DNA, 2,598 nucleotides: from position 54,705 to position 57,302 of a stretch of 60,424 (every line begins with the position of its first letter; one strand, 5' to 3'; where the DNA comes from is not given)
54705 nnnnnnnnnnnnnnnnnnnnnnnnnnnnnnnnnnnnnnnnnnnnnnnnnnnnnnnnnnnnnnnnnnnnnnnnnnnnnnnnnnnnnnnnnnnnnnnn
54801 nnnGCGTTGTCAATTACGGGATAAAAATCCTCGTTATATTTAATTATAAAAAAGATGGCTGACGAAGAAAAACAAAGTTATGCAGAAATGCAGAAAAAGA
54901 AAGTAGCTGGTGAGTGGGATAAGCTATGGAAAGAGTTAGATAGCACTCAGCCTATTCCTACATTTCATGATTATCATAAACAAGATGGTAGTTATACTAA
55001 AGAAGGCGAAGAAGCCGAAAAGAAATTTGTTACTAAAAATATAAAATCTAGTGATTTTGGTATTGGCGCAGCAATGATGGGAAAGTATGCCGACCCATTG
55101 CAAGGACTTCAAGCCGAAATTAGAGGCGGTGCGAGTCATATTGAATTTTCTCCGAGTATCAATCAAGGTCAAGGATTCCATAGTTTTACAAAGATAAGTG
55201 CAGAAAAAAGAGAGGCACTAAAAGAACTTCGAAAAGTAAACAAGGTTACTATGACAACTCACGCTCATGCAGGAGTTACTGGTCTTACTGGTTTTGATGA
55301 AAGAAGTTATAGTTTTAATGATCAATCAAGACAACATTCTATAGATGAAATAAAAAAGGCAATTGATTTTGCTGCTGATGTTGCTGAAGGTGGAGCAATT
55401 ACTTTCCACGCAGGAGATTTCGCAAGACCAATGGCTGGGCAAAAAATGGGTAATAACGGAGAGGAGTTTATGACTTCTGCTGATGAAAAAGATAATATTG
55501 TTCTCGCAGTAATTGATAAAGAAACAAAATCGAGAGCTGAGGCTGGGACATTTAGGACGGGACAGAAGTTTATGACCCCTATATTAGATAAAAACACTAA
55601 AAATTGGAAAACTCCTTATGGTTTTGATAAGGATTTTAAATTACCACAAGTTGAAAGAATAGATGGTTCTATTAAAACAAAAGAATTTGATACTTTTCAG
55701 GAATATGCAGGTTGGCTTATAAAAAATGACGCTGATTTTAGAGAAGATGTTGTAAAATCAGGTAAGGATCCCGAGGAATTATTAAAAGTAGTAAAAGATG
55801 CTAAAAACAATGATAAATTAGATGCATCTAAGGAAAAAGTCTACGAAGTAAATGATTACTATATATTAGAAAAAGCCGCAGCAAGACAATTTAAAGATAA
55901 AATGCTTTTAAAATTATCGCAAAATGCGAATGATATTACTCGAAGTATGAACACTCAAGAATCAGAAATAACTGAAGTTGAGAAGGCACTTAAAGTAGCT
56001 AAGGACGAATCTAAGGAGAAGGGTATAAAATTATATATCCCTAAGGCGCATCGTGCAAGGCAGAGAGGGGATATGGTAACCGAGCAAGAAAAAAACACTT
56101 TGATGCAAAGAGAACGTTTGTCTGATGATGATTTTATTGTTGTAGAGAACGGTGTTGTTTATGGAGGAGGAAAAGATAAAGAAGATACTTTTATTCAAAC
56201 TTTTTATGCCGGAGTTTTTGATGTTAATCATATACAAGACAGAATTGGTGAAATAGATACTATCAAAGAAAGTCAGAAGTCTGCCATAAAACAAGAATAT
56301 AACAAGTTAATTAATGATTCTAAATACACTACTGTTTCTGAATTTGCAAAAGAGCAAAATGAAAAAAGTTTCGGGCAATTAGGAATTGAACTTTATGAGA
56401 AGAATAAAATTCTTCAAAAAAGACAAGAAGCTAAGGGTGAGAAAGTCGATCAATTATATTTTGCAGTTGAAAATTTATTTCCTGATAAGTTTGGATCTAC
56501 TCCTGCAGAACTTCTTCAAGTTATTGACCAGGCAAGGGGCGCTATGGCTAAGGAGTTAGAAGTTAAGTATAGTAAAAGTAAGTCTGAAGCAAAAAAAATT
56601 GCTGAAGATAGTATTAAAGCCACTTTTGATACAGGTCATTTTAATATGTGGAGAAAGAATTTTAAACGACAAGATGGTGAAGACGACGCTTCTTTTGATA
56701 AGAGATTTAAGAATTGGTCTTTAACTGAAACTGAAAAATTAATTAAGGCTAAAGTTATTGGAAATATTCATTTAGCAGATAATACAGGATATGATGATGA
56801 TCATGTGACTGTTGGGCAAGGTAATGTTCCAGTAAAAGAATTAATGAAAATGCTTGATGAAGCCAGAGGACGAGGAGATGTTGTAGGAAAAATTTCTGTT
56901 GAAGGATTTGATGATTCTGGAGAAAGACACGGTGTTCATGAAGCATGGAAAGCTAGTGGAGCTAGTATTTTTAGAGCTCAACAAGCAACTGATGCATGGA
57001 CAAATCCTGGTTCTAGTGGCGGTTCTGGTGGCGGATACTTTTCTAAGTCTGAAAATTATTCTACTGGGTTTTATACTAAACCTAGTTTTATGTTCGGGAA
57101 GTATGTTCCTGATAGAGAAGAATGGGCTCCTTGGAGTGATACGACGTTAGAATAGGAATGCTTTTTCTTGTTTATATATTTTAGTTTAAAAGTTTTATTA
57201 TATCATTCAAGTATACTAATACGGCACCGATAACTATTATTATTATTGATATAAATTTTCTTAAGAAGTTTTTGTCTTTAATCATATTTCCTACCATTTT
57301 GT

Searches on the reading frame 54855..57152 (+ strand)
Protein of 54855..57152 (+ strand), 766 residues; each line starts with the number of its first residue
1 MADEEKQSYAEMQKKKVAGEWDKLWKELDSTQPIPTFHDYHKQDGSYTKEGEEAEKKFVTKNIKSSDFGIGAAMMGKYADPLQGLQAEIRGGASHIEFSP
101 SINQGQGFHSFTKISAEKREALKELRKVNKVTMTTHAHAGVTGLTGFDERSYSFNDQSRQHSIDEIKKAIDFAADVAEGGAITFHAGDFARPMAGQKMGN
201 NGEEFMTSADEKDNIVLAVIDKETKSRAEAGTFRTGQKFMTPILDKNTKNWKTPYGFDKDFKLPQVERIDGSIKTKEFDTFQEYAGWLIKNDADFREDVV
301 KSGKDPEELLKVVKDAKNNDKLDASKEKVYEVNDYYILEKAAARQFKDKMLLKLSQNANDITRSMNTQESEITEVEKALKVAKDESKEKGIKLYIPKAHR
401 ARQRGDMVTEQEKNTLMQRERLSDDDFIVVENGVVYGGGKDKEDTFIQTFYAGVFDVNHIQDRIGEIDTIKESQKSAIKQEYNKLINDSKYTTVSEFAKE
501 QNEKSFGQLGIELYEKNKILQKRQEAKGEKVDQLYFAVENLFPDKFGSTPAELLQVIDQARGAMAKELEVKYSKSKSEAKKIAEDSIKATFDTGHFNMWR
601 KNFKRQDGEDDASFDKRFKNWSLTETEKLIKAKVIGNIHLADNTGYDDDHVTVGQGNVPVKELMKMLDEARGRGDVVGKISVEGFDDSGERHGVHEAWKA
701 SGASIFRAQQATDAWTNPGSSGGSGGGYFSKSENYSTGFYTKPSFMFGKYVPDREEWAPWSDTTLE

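Call 78: search_protein_families(library=pfam, proteins=[window:54855-57152:+], max_evalue=0.0001)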
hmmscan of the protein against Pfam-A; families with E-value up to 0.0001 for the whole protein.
window:54855-57152:+ (766 aa): 1 family
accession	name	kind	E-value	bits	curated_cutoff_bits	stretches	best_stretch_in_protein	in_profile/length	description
PF01261.30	AP_endonuc_2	-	6e-15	56.1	31.1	1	580-688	146-233/249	Xylose isomerase-like TIM barrel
